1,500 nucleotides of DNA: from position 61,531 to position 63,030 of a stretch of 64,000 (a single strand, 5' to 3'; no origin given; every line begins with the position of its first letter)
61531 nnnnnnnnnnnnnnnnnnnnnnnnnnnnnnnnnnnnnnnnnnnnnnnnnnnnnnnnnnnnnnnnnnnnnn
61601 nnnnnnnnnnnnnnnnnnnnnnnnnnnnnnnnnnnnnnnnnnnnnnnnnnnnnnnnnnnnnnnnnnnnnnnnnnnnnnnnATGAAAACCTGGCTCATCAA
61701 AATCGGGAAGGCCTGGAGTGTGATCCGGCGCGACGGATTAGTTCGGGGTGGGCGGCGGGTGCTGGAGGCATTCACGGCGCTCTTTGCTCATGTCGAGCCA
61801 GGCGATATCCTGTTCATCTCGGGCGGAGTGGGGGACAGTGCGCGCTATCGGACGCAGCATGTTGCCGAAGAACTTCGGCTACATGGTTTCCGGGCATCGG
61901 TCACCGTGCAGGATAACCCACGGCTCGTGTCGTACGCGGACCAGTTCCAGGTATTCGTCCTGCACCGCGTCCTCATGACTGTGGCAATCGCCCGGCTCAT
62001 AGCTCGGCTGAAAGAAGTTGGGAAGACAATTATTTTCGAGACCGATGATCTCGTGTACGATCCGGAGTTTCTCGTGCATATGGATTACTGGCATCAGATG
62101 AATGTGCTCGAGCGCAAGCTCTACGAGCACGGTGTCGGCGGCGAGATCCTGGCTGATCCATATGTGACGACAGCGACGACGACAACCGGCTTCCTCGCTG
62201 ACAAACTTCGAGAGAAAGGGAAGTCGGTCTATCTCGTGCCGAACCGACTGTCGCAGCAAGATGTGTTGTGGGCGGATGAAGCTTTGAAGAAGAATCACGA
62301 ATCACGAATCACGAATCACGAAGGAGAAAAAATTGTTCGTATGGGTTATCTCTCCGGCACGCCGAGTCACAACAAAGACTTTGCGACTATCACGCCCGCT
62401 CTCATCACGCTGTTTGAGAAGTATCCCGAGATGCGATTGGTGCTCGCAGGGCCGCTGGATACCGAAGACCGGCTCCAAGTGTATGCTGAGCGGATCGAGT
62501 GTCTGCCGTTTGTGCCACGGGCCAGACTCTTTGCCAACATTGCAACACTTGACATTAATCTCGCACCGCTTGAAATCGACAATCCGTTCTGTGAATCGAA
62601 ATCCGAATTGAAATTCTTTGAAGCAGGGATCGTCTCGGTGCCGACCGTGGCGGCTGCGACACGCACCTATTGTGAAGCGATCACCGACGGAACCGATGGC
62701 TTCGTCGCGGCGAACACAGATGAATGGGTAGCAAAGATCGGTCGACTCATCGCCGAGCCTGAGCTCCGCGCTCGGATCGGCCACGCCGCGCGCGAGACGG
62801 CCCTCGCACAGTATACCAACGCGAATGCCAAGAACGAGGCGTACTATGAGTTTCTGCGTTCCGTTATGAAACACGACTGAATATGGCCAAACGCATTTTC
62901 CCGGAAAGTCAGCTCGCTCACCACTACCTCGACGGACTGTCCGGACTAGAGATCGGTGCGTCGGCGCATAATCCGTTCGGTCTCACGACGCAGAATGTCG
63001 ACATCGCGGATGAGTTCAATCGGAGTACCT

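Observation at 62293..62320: Four tandem copies of a 7-nt unit (AATCACG) inside a glycosyltransferase gene: possible slipped-strand phase-variation switch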

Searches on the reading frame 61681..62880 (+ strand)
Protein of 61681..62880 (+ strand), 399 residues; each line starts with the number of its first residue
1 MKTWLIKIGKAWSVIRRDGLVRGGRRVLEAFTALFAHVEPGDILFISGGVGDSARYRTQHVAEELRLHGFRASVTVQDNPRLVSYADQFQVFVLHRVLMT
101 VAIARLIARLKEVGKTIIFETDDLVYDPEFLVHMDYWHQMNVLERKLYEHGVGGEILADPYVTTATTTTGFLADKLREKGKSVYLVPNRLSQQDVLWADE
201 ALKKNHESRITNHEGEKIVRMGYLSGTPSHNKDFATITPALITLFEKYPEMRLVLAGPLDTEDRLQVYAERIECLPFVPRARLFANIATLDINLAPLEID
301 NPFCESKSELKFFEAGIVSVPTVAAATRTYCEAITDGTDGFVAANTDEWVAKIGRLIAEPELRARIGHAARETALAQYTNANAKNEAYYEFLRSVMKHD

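Call 4: search_protein_families(library=pfam, proteins=[window:61681-62880:+], max_evalue=0.01)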
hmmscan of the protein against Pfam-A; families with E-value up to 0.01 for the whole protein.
window:61681-62880:+ (399 aa): 3 families
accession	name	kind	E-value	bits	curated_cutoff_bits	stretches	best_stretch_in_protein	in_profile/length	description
PF13524.12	Glyco_trans_1_2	-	9.1e-11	42.3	25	1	247-382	11-137/144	Glycosyl transferase-like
PF13692.12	Glyco_trans_1_4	-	8.5e-10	39.5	27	1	231-358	13-141/142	Glycosyl transferases group 1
PF00534.26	Glycos_transf_1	-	3.4e-08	33.6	26.4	1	235-372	31-171/172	Glycosyl transferases group 1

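Call 7: find_homologous_proteins(query=window:61681-62880:+)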
Query window:61681-62880:+ (399 aa): 1501 proteins with E <= 0.001 among 8000 candidates; the best 120 are listed.
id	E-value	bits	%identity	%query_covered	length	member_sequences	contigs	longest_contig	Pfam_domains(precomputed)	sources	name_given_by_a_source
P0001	1.8e-266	901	100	100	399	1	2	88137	PF00534.27,PF13524.13,PF13692.13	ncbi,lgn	ncbi:MAG: glycosyltransferase [Candidatus Moraniibacteriota bacterium]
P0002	1.4e-212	724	81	99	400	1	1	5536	PF00534.27,PF13524.13,PF13692.13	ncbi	-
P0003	1.4e-212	724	83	99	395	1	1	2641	PF00534.27,PF13524.13,PF13692.13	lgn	-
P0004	2.4e-212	723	82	99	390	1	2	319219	PF00534.27,PF13524.13,PF13692.13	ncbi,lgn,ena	-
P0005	1.1e-210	717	82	99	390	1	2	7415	PF00534.27,PF13524.13,PF13692.13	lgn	-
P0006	3.1e-210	716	82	99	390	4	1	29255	PF00534.27,PF13524.13,PF13692.13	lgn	-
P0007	4.8e-210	715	81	99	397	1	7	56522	PF00534.27,PF13524.13,PF13692.13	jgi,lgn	jgi:glycosyltransferase involved in cell wall biosynthesis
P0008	4.3e-208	709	81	99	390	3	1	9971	PF00534.27,PF13524.13,PF13692.13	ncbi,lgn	-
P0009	7.4e-207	705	79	99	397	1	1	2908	PF00534.27,PF13524.13,PF13692.13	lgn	-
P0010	4.4e-206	702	78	99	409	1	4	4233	PF00534.27,PF13524.13,PF13692.13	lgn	-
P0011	1.5e-205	701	80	99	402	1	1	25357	PF00534.27,PF13524.13,PF13692.13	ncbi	ncbi:MAG: glycosyltransferase family 4 protein [Candidatus Moraniibacteriota bacterium]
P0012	8.4e-205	698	81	99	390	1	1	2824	PF00534.27,PF13524.13,PF13692.13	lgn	-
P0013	1.8e-204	697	79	99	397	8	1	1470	PF00534.27,PF13524.13,PF13692.13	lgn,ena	-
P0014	1.6e-203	694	79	99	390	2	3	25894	PF00534.27,PF13524.13,PF13692.13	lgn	-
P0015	1.8e-203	694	79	99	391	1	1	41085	PF00534.27,PF13524.13,PF13692.13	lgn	-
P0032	1.1e-178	612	69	99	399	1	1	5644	PF00534.27,PF13524.13,PF13692.13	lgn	-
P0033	8.0e-175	599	69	100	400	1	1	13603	PF00534.27,PF13524.13,PF13692.13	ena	-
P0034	1.7e-173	595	67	99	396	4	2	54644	PF00534.27,PF13524.13,PF13692.13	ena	-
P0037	1.4e-170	585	66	99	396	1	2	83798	PF00534.27,PF13524.13,PF13692.13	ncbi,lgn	-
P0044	9.6e-169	579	68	99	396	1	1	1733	PF00534.27,PF13524.13,PF13692.13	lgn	-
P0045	2.3e-168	578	68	99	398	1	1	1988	PF00534.27,PF13524.13,PF13692.13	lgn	-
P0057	6.7e-166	570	64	99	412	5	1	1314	PF13524.13,PF13692.13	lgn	-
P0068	7.5e-162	557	64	99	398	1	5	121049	PF00534.27,PF13524.13,PF13692.13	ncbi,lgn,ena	-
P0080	2.8e-160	552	63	99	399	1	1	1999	PF00534.27,PF13524.13,PF13692.13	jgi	jgi:glycosyltransferase involved in cell wall biosynthesis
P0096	4.5e-159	548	64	99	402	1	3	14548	PF00534.27,PF13524.13,PF13692.13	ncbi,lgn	-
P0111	4.2e-157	541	63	99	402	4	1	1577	PF00534.27,PF13524.13,PF13692.13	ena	-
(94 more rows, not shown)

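Call 10: find_related_loci(query=A1, collection=genome_contigs, flank=3000)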
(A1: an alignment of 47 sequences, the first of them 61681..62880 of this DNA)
Query A1 (399 aa) in genome_contigs; peptide patterns used: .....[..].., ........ (x = any residue, [..] = any of these).
599 stretches matched a pattern (row limit reached: there are more); 552 encode a relative of the query (tblastn E <= 1e-3); the best 80 are kept; 80 distinct loci.
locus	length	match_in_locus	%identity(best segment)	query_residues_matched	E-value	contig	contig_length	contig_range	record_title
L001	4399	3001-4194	81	1-397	0e+0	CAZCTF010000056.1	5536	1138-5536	MAG TPA_asm: uncultured Bdellovibrionales bacterium isolate SRP342105_co2_88 genome assembly, contig: NODE_17130_length_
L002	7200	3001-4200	80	1-397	0e+0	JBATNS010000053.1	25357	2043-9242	MAG: Candidatus Moraniibacteriota bacterium isolate MFD10518_ilm_asm_bin9 k127_83514, whole genome shotgun sequence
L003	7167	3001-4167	78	1-394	0e+0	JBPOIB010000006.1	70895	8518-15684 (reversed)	MAG: Candidatus Moraniibacteriota bacterium isolate MAG_655 c_000000434168, whole genome shotgun sequence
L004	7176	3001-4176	75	1-397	0e+0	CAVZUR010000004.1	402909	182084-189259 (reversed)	MAG: Candidatus Moranbacteria bacterium isolate MFD04651.bin.1.47 genome assembly, contig: contig_2997, whole genome sho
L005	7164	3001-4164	76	1-397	0e+0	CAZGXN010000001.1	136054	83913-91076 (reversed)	MAG TPA_asm: uncultured Bdellovibrionales bacterium isolate ERP113451_co1_249 genome assembly, contig: NODE_43_length_13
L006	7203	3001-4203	67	1-394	0e+0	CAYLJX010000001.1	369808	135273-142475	MAG TPA_asm: uncultured Bdellovibrionales bacterium isolate SRP342105_co1_463 genome assembly, contig: NODE_13_length_36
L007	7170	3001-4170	66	1-394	1e-179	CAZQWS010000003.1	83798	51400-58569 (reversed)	MAG TPA_asm: uncultured Bdellovibrionales bacterium isolate binchicken_co105_454 genome assembly, contig: NODE_295_lengt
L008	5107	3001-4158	67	1-392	1e-178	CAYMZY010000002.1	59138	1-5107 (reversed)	MAG TPA_asm: uncultured Bdellovibrionales bacterium isolate SRP286056_co1_431 genome assembly, contig: NODE_479_length_5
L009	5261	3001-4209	64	1-394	6e-178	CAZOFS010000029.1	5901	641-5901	MAG TPA_asm: uncultured Bdellovibrionales bacterium isolate SRP342105_co1_261 genome assembly, contig: NODE_19224_length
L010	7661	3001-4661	65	1-397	2e-173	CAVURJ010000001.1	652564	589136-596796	MAG: Candidatus Moranbacteria bacterium isolate MFD09730.bin.1.17 genome assembly, contig: contig_20098, whole genome sh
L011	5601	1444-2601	64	1-393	1e-173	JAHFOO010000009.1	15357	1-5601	MAG: Candidatus Moraniibacteriota bacterium isolate nzgw505 NODE_3723_length_15358_cov_4.981099, whole genome shotgun se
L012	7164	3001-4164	64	1-394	1e-170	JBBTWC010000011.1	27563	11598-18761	MAG: Patescibacteria group bacterium isolate H43-bin047_1 H43_bin047_1_000000000011, whole genome shotgun sequence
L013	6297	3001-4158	65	1-393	2e-170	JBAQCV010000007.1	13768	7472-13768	MAG: Candidatus Moraniibacteriota bacterium isolate MFD12004_ilm_asm_bin18 k127_136856, whole genome shotgun sequence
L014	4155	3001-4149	67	1-385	6e-176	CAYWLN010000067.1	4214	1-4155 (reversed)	MAG TPA_asm: uncultured Bdellovibrionales bacterium isolate SRP219642_co7_73 genome assembly, contig: NODE_33690_length_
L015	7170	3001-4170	66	1-393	5e-170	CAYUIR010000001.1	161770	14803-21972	MAG TPA_asm: uncultured Bdellovibrionales bacterium isolate SRP219642_co6_142 genome assembly, contig: NODE_27_length_16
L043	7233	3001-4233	57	1-397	9e-158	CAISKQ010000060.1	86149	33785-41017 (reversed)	uncultured bacterium isolate LJ_bin-4100 genome assembly, contig: bin-4100:60/67, whole genome shotgun sequence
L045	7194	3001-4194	60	1-394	9e-157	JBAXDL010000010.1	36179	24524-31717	MAG: bacterium isolate ELA218 MAG218_10, whole genome shotgun sequence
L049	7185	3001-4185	56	1-398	1e-155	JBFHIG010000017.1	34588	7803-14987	MAG: Candidatus Moraniibacteriota bacterium isolate Mix_sand07.2021.05.G.32 k141_2593755_length_34588_cov_15.0567, whole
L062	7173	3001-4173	58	1-397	2e-153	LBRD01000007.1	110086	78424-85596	MAG: Parcubacteria group bacterium GW2011_GWC1_36_108 UR95_C0007, whole genome shotgun sequence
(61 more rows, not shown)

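Call 16: find_related_loci(query=A1, collection=metagenome_contigs, flank=1500)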
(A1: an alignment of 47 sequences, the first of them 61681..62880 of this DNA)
Query A1 (399 aa) in metagenome_contigs; peptide patterns used: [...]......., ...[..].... (x = any residue, [..] = any of these).
600 stretches matched a pattern (row limit reached: there are more); 267 encode a relative of the query (tblastn E <= 1e-3); the best 80 are kept; 80 distinct loci.
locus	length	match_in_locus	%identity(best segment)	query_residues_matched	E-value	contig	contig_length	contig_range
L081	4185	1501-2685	78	1-397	0e+0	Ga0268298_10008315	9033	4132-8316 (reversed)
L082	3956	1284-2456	62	1-394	1e-169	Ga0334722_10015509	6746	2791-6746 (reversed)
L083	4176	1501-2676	60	1-396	4e-165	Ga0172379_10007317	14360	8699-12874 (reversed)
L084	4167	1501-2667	62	1-396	4e-164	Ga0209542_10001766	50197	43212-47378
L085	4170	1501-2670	60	1-397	3e-162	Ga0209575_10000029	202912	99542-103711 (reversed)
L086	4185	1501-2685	61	1-397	8e-161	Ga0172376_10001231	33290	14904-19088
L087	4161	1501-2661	64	1-393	1e-160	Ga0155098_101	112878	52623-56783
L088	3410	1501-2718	57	1-398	1e-163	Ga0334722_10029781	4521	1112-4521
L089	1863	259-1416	60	1-393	1e-170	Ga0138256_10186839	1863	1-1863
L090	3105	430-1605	58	1-394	2e-165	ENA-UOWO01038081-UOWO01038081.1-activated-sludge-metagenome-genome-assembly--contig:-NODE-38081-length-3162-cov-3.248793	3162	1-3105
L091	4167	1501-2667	60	1-397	8e-158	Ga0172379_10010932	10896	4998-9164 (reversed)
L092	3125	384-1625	57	1-393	7e-161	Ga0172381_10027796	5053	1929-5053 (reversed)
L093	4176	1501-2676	62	1-396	2e-157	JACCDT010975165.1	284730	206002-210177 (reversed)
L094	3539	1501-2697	58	1-397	3e-159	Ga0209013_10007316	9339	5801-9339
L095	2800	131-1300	59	1-396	5e-161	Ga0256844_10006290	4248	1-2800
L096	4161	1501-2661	58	1-394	3e-156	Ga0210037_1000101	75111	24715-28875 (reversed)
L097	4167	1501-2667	58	1-394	5e-156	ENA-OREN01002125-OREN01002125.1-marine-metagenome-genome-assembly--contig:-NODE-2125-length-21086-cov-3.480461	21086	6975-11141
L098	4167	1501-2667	58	1-394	5e-156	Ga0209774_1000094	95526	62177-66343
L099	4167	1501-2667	58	1-394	5e-156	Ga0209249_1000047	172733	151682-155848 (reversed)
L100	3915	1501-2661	58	1-393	2e-157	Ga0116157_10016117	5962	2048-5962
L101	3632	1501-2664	56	1-393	3e-157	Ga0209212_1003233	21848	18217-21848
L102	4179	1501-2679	60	1-394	3e-158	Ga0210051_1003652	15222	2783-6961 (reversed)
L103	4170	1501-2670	59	1-394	3e-154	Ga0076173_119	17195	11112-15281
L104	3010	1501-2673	59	1-398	1e-157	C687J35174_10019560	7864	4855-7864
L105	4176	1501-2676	56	1-394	5e-155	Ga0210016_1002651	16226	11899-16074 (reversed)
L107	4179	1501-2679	56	1-396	4e-153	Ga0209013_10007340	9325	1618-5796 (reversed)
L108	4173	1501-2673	55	1-396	6e-150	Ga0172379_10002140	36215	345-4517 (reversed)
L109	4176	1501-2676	55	1-397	2e-150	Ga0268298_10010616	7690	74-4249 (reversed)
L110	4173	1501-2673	55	1-397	3e-148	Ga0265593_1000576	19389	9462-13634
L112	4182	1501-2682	54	1-397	1e-146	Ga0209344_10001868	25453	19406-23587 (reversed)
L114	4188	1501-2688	54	1-399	1e-143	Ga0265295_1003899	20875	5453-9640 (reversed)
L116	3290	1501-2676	53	1-394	3e-145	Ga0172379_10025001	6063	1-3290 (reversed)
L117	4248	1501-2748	53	1-394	4e-143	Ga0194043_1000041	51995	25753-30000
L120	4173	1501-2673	53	1-396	2e-141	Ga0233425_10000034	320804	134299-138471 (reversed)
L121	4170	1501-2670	54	6-396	5e-141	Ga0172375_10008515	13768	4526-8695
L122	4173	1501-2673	50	1-396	6e-140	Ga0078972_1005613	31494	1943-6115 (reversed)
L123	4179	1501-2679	54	1-392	1e-139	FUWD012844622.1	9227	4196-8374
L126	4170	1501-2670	56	1-394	7e-138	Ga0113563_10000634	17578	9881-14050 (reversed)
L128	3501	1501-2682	53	1-397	7e-139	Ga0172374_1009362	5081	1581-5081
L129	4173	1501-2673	52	1-394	3e-137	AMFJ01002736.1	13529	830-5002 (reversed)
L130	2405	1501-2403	69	1-307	2e-140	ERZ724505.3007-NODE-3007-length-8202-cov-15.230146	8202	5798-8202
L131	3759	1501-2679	51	1-396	1e-139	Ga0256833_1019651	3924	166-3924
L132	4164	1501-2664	53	5-394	7e-136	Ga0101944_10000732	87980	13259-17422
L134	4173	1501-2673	53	1-397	2e-134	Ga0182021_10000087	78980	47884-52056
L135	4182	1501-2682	50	1-397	6e-134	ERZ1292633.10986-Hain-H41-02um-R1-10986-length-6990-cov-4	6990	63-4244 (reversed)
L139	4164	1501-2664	51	1-393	6e-132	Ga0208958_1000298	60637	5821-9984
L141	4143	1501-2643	51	8-394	1e-130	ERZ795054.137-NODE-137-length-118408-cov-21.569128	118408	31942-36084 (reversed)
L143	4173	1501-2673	52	1-394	3e-137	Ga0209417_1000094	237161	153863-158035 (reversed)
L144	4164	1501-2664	49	1-393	3e-128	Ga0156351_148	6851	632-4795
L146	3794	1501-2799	45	1-394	4e-128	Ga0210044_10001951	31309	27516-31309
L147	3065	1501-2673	50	1-394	4e-131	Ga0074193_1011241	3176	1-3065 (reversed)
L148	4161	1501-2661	48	1-392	2e-126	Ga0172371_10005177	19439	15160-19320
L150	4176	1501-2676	49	1-394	7e-125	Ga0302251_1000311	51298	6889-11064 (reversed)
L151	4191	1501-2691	51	1-399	6e-129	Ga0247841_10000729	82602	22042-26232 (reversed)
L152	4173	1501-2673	48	1-396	7e-124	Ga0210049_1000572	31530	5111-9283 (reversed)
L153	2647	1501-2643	46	1-383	3e-129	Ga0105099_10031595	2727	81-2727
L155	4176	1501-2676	49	1-394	1e-122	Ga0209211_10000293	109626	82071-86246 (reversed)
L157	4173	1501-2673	46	1-393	1e-115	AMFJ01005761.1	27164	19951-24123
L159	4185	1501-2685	46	1-396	2e-114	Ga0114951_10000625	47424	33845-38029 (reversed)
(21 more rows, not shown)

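Call 17: find_encoding_contigs(protein=P0001, flank=3000, max_places=10)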
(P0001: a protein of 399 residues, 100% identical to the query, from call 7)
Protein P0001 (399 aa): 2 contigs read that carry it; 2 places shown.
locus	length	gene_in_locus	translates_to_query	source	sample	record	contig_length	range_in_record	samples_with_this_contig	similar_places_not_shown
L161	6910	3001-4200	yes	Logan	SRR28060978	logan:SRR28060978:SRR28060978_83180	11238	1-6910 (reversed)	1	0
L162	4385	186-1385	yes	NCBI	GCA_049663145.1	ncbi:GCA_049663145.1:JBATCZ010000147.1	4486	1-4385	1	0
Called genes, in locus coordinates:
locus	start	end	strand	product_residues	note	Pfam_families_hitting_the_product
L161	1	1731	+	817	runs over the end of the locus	PF20030:bpMoxR (faint), PF13191:AAA_16 (weak), PF07724:AAA_2, PF00004:AAA, PF07728:AAA_5, PF10431:ClpB_D2-small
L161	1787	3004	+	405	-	PF13439:Glyco_transf_4 (weak), PF13579:Glyco_trans_4_4, PF00534:Glycos_transf_1, PF13692:Glyco_trans_1_4, PF13524:Glyco_trans_1_2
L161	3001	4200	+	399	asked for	PF00534:Glycos_transf_1 (weak), PF13692:Glyco_trans_1_4, PF13524:Glyco_trans_1_2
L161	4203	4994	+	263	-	PF13489:Methyltransf_23, PF08241:Methyltransf_11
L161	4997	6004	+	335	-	PF01073:3Beta_HSD, PF01370:Epimerase, PF02719:Polysacc_synt_2, PF04321:RmlD_sub_bind, PF08659:KR (weak), PF16363:GDP_Man_Dehyd, PF07993:NAD_binding_4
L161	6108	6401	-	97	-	-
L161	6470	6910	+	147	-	?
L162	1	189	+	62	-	?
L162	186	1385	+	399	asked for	PF00534:Glycos_transf_1 (weak), PF13692:Glyco_trans_1_4, PF13524:Glyco_trans_1_2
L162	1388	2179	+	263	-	PF13489:Methyltransf_23, PF08241:Methyltransf_11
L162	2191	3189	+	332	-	PF01073:3Beta_HSD, PF01370:Epimerase, PF02719:Polysacc_synt_2, PF04321:RmlD_sub_bind, PF07993:NAD_binding_4, PF08659:KR (weak), PF16363:GDP_Man_Dehyd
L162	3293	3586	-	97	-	-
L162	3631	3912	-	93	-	-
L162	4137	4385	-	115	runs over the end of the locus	?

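Call 36: search_solved_structures(query=A1, max_evalue=0.001)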
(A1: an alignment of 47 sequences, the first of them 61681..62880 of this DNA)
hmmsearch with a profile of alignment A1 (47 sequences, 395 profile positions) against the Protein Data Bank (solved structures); distinct sequences matched with E-value up to 0.001: 3.
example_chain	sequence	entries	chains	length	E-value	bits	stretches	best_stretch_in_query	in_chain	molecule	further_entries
2jjm_A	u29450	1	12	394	0.00013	23.9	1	306-390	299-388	GLYCOSYL TRANSFERASE, GROUP 1 FAMILY PROTEIN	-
3mbo_A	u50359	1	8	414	0.00014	23.8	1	306-390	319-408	Glycosyltransferase, group 1 family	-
5i45_A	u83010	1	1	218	0.00017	23.5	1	237-382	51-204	Glycosyl transferases group 1 family protein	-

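Call 37: search_protein_families(library=ncbifam, proteins=[window:61681-62880:+], max_evalue=0.01)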
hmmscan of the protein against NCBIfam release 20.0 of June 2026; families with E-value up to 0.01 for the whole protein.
window:61681-62880:+ (399 aa): 5 families
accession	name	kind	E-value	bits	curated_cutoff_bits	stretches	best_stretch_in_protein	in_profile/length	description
NF038229.1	Glyco4_Geo_Pelo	equivalog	1.9e-09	37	400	1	239-396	181-337/338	GPMC system family 4 glycosyltransferase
NF041876.1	EPS_EpsE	equivalog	3.2e-05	23.4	400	1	312-381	312-383/389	exopolysaccharide biosynthesis GT4 family glycosyltransferase EpsE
TIGR03087.1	stp1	hypoth_equivalog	8.2e-05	21.9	316.65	1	247-379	256-382/397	TIGR03087 family PEP-CTERM/XrtA system glycosyltransferase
TIGR03449.1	mycothiol_MshA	equivalog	0.0012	17.8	462.5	1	311-377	319-387/406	D-inositol-3-phosphate glycosyltransferase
TIGR03999.1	thiol_BshA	equivalog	0.0035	16.3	273.7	1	310-390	287-368/375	N-acetyl-alpha-D-glucosaminyl L-malate synthase BshA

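Call 47: list_cluster_members(proteins=[P0034, P0057, P0111, P0045, P0068, P0096, P0033, P0032, P0044, P0080])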
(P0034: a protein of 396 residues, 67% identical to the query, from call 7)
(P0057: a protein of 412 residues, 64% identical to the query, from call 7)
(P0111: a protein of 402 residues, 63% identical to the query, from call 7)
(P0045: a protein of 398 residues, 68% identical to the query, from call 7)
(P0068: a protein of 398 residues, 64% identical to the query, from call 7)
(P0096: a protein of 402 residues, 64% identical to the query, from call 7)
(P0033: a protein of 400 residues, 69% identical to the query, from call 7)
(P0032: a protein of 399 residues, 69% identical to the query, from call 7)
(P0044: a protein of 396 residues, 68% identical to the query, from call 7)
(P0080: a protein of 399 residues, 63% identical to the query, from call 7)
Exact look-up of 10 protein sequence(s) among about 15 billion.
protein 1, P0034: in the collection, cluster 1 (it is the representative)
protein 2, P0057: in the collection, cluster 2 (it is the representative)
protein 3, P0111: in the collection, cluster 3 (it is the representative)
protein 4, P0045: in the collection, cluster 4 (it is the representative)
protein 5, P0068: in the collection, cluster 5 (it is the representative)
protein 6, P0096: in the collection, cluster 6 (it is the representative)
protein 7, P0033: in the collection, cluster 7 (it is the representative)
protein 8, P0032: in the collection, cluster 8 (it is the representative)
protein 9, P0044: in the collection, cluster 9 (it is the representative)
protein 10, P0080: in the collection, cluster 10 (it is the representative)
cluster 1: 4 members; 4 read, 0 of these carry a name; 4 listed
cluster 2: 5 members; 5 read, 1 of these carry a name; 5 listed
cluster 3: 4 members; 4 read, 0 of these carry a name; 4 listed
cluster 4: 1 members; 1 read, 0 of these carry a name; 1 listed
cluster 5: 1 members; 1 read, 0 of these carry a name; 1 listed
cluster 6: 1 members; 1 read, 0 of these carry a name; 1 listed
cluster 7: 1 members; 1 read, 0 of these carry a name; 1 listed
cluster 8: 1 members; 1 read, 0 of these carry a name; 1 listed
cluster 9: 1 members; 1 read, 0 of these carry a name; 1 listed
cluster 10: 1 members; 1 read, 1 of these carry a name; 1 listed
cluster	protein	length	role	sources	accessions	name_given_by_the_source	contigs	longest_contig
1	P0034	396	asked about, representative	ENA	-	-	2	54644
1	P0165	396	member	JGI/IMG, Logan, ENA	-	-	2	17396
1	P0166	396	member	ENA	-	-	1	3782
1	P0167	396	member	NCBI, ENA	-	-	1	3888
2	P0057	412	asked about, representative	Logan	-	-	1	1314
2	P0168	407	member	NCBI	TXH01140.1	MAG: glycosyltransferase, partial [Candidatus Moraniibacteriota bacterium]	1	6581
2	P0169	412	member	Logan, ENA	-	-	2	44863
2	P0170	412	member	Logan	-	-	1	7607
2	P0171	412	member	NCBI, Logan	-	-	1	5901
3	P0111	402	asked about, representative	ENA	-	-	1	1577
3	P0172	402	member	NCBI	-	-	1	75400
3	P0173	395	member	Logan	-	-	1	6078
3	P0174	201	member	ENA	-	-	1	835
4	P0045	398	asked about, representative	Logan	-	-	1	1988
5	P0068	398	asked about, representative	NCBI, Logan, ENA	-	-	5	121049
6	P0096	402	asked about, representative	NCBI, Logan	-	-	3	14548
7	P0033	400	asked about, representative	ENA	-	-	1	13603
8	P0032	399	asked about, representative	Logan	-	-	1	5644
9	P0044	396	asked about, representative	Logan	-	-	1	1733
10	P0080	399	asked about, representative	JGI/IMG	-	glycosyltransferase involved in cell wall biosynthesis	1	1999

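Call 49: find_encoding_contigs(protein=P0173, flank=1500, max_places=3)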
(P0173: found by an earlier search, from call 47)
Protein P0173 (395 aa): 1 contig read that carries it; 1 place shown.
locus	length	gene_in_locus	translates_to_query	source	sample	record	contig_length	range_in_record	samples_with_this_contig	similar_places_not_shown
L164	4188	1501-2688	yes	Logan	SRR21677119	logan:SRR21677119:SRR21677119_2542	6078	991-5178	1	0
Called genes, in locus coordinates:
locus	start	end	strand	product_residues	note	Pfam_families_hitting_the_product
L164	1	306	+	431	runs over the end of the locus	?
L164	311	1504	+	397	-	PF13439:Glyco_transf_4, PF13579:Glyco_trans_4_4, PF00534:Glycos_transf_1, PF13692:Glyco_trans_1_4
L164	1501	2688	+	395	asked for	PF00534:Glycos_transf_1, PF13692:Glyco_trans_1_4, PF13524:Glyco_trans_1_2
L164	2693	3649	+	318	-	PF00106:adh_short (weak), PF01073:3Beta_HSD, PF01370:Epimerase, PF02719:Polysacc_synt_2, PF04321:RmlD_sub_bind, PF07993:NAD_binding_4, PF16363:GDP_Man_Dehyd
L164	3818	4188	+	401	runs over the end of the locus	PF00483:NTP_transferase, PF25247:LbH_GLGC (faint), PF24894:Hexapep_GlmU, PF25084:LbH_EIF2B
